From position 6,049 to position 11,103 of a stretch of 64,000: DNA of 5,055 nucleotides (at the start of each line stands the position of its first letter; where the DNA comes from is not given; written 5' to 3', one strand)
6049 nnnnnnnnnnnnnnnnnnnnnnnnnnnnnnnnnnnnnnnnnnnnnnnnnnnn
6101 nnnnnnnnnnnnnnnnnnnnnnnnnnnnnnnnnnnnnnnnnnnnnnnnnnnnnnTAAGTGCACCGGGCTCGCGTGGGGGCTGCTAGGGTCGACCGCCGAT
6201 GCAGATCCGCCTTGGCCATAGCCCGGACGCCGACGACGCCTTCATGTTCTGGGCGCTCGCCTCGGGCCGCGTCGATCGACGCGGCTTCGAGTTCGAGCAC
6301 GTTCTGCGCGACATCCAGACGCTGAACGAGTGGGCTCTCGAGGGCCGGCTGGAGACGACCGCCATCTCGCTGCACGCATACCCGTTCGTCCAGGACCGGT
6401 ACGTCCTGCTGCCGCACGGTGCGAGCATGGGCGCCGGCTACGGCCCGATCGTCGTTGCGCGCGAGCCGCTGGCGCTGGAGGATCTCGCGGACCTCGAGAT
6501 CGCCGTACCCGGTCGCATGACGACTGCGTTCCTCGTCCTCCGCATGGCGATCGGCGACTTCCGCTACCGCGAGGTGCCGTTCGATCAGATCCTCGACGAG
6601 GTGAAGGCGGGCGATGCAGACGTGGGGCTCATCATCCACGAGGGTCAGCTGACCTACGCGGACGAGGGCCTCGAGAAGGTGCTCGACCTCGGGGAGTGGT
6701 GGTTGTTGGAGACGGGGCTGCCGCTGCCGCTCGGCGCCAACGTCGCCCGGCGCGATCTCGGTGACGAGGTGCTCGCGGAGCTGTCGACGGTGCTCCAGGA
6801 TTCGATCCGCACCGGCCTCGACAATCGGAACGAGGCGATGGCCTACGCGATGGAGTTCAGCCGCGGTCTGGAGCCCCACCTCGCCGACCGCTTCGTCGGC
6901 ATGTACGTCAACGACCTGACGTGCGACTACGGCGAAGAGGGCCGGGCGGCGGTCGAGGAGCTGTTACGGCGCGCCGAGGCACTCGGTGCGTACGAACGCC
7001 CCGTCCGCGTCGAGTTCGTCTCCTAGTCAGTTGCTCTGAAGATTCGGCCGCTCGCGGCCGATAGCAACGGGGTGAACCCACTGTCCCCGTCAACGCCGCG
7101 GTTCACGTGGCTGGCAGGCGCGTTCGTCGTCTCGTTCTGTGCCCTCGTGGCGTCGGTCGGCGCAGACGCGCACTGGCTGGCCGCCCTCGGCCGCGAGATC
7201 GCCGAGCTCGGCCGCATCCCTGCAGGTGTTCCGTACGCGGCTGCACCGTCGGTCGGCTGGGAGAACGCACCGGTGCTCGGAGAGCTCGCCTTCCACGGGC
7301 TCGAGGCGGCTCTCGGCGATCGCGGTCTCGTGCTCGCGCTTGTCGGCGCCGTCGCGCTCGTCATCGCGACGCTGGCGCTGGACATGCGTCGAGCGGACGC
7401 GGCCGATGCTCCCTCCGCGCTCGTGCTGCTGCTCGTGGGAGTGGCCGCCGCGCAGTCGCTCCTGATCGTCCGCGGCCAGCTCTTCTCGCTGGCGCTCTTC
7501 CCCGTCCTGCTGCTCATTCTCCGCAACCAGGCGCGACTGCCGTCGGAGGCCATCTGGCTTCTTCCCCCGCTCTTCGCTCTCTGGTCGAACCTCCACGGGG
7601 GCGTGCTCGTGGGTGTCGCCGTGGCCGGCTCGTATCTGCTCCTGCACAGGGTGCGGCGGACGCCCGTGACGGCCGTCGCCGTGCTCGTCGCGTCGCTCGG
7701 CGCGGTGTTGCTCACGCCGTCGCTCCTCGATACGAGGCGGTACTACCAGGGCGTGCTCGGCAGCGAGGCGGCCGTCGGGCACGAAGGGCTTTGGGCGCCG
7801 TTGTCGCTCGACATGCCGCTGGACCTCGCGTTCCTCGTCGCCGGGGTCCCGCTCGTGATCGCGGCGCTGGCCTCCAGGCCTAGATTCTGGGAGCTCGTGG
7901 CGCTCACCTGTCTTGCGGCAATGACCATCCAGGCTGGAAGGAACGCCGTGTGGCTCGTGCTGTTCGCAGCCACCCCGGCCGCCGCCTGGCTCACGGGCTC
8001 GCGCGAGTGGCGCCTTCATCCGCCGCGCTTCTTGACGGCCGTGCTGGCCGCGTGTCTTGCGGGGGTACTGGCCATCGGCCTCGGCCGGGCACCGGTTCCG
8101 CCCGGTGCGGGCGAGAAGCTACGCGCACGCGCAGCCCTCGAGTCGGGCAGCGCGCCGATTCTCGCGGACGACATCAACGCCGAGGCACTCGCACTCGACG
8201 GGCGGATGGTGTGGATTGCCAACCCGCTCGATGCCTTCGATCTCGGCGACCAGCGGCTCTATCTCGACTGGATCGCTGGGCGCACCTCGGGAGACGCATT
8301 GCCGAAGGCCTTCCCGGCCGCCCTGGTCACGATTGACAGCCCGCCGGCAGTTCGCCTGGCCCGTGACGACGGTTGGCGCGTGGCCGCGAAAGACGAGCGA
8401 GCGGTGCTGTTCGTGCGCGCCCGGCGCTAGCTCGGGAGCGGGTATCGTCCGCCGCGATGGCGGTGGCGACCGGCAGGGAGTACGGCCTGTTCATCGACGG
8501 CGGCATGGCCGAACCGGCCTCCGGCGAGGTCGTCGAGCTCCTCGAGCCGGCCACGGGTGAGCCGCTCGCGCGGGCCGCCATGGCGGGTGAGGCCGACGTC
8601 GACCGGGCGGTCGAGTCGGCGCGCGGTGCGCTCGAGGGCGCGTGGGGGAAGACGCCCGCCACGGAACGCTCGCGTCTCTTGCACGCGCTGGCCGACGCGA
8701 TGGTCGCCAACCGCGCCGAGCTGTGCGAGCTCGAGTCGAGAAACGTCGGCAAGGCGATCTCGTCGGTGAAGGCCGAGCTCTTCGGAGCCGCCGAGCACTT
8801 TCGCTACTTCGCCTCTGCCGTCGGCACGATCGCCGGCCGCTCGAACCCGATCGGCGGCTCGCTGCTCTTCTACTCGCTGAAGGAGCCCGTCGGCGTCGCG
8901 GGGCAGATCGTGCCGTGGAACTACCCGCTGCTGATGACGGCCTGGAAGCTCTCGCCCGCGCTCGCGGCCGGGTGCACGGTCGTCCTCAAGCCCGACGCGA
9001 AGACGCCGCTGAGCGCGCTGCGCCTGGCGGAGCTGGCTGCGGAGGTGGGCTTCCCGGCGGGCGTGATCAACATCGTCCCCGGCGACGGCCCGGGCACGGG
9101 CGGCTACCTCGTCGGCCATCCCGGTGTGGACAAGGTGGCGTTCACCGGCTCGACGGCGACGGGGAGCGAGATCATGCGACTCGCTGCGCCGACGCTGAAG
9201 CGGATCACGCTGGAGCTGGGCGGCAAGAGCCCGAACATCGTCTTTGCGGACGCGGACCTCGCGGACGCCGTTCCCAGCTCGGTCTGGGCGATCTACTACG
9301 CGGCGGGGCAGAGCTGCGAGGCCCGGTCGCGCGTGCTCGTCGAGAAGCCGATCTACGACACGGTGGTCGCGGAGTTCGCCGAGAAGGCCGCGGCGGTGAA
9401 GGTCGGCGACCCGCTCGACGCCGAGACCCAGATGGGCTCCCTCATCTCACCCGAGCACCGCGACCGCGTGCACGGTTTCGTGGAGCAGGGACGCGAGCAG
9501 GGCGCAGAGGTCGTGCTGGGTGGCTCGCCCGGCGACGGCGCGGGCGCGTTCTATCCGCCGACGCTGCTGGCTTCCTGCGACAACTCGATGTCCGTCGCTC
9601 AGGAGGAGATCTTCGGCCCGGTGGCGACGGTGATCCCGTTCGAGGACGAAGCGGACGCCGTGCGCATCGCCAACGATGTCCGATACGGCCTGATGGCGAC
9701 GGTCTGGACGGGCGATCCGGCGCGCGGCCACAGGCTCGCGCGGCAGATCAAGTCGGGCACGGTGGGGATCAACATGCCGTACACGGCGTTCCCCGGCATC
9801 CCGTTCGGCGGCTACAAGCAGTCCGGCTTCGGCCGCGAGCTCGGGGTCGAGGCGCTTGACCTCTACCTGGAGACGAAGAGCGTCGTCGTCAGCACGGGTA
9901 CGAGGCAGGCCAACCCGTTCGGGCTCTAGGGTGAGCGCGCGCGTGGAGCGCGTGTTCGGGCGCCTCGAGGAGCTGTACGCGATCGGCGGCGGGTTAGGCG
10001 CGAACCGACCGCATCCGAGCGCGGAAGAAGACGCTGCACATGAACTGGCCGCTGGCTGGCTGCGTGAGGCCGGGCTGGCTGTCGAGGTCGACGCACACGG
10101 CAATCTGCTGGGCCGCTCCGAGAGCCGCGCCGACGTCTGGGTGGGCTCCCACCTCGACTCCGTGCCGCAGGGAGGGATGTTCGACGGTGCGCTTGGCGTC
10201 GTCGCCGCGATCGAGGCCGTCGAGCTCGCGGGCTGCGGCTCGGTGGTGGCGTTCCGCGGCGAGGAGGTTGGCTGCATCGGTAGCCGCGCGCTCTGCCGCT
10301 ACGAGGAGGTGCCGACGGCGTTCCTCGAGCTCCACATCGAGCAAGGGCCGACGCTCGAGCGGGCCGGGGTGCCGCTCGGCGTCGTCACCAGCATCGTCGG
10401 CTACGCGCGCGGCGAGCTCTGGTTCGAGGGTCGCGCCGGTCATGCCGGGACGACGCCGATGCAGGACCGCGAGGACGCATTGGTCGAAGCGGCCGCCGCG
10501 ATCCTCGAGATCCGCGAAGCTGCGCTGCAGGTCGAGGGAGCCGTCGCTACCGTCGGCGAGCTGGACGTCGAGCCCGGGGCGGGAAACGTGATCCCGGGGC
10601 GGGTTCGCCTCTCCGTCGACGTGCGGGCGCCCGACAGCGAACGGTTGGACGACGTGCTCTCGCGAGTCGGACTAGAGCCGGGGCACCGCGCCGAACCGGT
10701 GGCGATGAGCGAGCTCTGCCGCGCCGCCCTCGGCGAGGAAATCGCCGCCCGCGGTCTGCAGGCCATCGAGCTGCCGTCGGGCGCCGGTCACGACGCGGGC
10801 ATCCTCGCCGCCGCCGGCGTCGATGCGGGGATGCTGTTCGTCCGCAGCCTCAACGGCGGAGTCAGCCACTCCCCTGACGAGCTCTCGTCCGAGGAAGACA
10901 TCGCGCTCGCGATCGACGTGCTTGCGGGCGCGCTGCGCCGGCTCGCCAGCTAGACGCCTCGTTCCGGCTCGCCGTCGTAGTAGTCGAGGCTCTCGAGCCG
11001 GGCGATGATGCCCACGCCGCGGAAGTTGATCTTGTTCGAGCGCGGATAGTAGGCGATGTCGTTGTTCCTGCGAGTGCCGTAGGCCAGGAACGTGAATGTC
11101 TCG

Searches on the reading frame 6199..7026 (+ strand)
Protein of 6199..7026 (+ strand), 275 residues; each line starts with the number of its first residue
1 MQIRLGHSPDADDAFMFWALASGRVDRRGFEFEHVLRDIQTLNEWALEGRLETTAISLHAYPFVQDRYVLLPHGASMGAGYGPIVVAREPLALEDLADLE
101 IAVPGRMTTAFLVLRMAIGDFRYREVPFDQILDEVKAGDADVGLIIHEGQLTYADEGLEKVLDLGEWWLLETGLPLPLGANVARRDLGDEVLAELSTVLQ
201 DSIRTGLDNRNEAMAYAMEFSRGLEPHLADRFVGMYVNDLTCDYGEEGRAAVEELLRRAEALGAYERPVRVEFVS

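Call 25: search_protein_families(library=pfam, proteins=[window:6199-7026:+], max_evalue=0.001)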
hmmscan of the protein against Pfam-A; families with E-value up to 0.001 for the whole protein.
window:6199-7026:+ (275 aa): 1 family
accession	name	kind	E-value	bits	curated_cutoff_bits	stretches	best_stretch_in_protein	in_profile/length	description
PF02621.19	VitK2_biosynth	-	7.5e-79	265.2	26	1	3-260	1-251/252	Menaquinone biosynthesis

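Call 43: find_encoding_contigs(protein=window:6199-7026:+, flank=10000, max_places=4)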
Protein window:6199-7026:+ (275 aa): 1 contig read that carries it; 1 place shown.
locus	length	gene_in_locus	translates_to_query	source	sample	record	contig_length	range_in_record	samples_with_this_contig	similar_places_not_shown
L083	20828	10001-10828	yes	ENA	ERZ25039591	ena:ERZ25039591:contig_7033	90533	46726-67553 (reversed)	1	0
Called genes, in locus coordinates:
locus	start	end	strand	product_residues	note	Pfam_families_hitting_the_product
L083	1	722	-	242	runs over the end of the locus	-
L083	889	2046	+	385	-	PF24568:CC_PcsB, PF00877:NLPC_P60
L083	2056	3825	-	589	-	PF00501:AMP-binding, PF23562:AMP-binding_C_3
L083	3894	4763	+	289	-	PF02735:Ku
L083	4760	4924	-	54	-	-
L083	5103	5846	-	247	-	PF01784:DUF34_NIF3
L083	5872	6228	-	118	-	PF00436:SSB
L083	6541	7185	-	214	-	PF07690:MFS_1 (weak)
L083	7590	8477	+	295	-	PF00702:Hydrolase, PF13419:HAD_2, PF13242:Hydrolase_like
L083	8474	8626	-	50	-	PF10262:Rdx (weak)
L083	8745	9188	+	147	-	PF00583:Acetyltransf_1, PF13673:Acetyltransf_10, PF13508:Acetyltransf_7, PF08445:FR47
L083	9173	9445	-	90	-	-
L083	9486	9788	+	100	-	-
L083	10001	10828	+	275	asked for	PF02621:VitK2_biosynth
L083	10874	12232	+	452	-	-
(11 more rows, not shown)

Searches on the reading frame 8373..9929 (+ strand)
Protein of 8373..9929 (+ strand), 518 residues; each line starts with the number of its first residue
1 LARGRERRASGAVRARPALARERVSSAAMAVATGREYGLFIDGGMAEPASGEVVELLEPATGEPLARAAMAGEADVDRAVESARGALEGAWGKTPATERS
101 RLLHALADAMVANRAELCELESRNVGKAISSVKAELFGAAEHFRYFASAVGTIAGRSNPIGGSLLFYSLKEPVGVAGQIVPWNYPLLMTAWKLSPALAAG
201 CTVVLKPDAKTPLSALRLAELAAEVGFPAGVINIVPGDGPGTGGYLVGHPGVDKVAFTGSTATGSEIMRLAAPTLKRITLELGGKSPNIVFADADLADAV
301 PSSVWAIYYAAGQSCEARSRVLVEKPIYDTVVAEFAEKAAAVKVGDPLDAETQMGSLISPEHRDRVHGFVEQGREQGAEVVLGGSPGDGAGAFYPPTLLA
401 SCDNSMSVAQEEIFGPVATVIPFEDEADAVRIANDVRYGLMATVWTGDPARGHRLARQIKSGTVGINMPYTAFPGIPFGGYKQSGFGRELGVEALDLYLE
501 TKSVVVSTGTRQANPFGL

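Call 25: search_protein_families(library=pfam, proteins=[window:8373-9929:+], max_evalue=0.001)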
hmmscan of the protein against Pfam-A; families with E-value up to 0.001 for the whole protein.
window:8373-9929:+ (518 aa): 1 family
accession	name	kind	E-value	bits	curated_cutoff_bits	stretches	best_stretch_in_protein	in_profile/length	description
PF00171.27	Aldedh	-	6.2e-169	562.8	23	1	50-504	6-461/461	Aldehyde dehydrogenase family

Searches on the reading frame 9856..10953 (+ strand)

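Call 25: search_protein_families(library=pfam, proteins=[window:9856-10953:+], max_evalue=0.001)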
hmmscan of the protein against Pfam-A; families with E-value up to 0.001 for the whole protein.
window:9856-10953:+ (365 aa): 3 families
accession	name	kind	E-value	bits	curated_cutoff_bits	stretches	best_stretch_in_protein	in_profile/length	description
PF01546.33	Peptidase_M20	-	3.3e-18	66.8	24.6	1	96-361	2-205/206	Peptidase family M20/M25/M40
PF07687.19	M20_dimer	-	1.9e-08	34.6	21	1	181-270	4-94/107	Peptidase dimerisation domain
PF04389.22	Peptidase_M28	-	1.7e-06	28.3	21.3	1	86-150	8-79/193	Peptidase family M28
